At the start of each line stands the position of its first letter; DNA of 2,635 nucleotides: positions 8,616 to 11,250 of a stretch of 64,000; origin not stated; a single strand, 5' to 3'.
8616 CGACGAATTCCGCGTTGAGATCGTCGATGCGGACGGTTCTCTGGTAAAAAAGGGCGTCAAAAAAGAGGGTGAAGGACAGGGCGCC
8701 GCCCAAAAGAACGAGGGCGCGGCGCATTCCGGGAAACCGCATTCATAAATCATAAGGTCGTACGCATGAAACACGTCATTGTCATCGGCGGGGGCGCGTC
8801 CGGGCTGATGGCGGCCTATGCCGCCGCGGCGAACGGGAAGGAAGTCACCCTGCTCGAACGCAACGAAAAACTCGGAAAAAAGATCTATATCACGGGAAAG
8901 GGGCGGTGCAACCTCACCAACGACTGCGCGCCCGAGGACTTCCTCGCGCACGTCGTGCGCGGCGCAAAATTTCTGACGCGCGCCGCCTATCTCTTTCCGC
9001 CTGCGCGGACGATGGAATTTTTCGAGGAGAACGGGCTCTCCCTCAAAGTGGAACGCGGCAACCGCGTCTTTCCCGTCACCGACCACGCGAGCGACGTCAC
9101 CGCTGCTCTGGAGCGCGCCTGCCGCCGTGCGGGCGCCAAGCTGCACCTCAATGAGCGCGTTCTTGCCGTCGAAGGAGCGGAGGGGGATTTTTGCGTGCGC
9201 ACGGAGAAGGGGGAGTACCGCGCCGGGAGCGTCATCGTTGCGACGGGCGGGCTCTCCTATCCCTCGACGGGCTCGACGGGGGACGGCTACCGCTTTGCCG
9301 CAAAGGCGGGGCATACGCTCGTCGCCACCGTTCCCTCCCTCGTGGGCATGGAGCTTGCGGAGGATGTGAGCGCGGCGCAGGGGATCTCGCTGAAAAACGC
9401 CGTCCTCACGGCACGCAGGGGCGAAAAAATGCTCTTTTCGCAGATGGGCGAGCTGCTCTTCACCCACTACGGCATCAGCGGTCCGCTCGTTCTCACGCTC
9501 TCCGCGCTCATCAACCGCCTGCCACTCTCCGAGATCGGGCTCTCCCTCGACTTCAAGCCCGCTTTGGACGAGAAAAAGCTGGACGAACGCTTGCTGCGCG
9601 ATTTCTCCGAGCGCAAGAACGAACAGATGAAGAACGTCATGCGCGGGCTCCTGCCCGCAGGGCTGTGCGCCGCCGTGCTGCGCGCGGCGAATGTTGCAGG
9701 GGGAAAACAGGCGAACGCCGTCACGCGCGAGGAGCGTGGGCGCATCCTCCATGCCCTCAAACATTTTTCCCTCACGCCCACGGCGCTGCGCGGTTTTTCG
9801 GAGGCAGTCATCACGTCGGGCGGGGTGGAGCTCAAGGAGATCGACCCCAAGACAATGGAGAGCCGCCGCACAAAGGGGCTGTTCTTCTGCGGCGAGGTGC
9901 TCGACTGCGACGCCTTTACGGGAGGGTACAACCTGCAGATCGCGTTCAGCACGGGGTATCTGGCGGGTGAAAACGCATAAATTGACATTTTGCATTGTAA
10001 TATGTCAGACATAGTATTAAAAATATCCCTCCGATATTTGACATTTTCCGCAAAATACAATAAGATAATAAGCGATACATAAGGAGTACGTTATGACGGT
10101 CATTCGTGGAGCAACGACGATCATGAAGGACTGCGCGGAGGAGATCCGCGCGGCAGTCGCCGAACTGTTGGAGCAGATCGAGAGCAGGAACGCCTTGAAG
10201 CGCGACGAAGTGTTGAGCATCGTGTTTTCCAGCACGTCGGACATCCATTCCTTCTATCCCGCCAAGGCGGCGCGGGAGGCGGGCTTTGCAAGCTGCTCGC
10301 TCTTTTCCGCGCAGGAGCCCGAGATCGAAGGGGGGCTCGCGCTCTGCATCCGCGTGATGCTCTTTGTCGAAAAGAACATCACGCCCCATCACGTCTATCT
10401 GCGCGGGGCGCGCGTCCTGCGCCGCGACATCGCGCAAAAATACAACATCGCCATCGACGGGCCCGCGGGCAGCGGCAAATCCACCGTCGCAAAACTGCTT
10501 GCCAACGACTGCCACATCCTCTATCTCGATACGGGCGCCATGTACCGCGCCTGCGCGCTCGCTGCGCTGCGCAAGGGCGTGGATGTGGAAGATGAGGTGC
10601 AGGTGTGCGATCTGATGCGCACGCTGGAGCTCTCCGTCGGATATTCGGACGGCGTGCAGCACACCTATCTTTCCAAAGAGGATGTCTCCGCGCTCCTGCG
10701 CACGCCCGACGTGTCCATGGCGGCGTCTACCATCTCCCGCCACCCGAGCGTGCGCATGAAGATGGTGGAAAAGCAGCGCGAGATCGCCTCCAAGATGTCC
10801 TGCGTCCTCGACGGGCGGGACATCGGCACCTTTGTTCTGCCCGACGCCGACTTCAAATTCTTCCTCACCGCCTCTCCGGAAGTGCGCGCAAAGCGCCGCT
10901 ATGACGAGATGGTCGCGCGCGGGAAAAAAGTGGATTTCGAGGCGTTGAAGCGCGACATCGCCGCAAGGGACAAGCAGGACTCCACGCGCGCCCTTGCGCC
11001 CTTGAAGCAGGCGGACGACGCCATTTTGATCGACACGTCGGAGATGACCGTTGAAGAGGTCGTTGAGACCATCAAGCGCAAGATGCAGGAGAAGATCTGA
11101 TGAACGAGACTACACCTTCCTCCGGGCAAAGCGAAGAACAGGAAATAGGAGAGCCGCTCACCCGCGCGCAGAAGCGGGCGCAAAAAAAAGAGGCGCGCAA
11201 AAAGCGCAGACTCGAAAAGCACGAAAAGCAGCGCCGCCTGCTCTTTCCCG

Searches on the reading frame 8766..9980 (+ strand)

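Call 5: search_protein_families(library=pfam, proteins=[window:8766-9980:+])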
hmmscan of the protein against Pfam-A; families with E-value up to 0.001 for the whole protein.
window:8766-9980:+ (404 aa): 15 families
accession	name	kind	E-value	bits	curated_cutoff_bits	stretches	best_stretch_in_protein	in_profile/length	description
PF03486.20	HI0933_like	-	1.7e-84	283.6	50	1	3-402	2-243/244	HI0933-like protein Rossmann domain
PF22780.1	HI0933_like_1st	-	1.7e-29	103.2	27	1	189-348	1-164/165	HI0933-like protein barrel and H2TH domain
PF01266.30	DAO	-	1.1e-15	58.5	27.9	2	3-37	1-35/353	FAD dependent oxidoreductase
PF13738.12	Pyr_redox_3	-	2.5e-14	53.7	30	2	114-168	86-140/305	Pyridine nucleotide-disulphide oxidoreductase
PF07992.20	Pyr_redox_2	-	3.6e-11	43.5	26.1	1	2-37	143-178/291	Pyridine nucleotide-disulphide oxidoreductase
PF00070.33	Pyr_redox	-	2.2e-09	38.1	22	1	3-37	1-35/82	Pyridine nucleotide-disulphide oxidoreductase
PF12831.13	FAD_oxidored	-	1.7e-08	34.6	27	1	4-137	2-116/416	FAD dependent oxidoreductase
PF13450.12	NAD_binding_8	-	4.4e-08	33.7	21.9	1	6-41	1-36/68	NAD(P)-binding Rossmann-like domain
PF00890.30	FAD_binding_2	-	1.7e-07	31.2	20.4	1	3-38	1-36/414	FAD binding domain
PF01134.28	GIDA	-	3.9e-07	29.9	22.1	1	4-33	2-31/391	Glucose inhibited division protein A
PF13454.12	NAD_binding_9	-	2.7e-05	24.6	21.8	0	6-52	2-52/155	FAD-NAD(P)-binding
PF01593.30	Amino_oxidase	-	3.8e-05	23.6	19.8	0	12-37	2-27/443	Flavin containing amine oxidoreductase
PF01494.25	FAD_binding_3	-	0.00017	21.4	22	0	3-35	3-35/349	FAD binding domain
PF01946.23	Thi4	-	0.00052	19.8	26.2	0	3-44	19-61/235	Thi4 family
PF01262.27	AlaDh_PNT_C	-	0.00065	19.6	23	0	3-41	30-68/214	Alanine dehydrogenase/PNT, C-terminal domain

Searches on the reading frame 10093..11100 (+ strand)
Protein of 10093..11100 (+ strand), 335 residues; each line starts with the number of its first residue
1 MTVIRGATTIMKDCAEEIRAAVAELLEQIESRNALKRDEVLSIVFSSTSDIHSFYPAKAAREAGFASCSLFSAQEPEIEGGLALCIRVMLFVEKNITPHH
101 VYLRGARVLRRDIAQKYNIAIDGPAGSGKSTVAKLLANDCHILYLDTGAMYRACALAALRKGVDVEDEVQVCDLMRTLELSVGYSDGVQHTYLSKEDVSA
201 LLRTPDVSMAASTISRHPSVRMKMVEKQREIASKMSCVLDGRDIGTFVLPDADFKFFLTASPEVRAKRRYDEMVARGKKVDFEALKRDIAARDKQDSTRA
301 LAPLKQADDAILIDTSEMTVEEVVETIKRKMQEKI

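Call 5: search_protein_families(library=pfam, proteins=[window:10093-11100:+])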
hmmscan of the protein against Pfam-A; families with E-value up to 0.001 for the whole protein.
window:10093-11100:+ (335 aa): 5 families
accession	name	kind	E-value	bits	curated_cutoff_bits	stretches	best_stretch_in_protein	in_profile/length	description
PF02224.24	Cytidylate_kin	-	1.7e-77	260.3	26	1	119-332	1-210/211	Cytidylate kinase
PF07736.16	CM_1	-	1.3e-34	119.5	27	1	2-113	2-116/116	Chorismate mutase type I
PF13189.12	Cytidylate_kin2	-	5.3e-10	40.2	28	1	118-296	1-150/176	Cytidylate kinase-like family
PF13238.12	AAA_18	-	1.4e-06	29.3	29.4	1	119-269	1-108/128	AAA domain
PF13207.12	AAA_17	-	0.00014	22.6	27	0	123-155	2-34/136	AAA domain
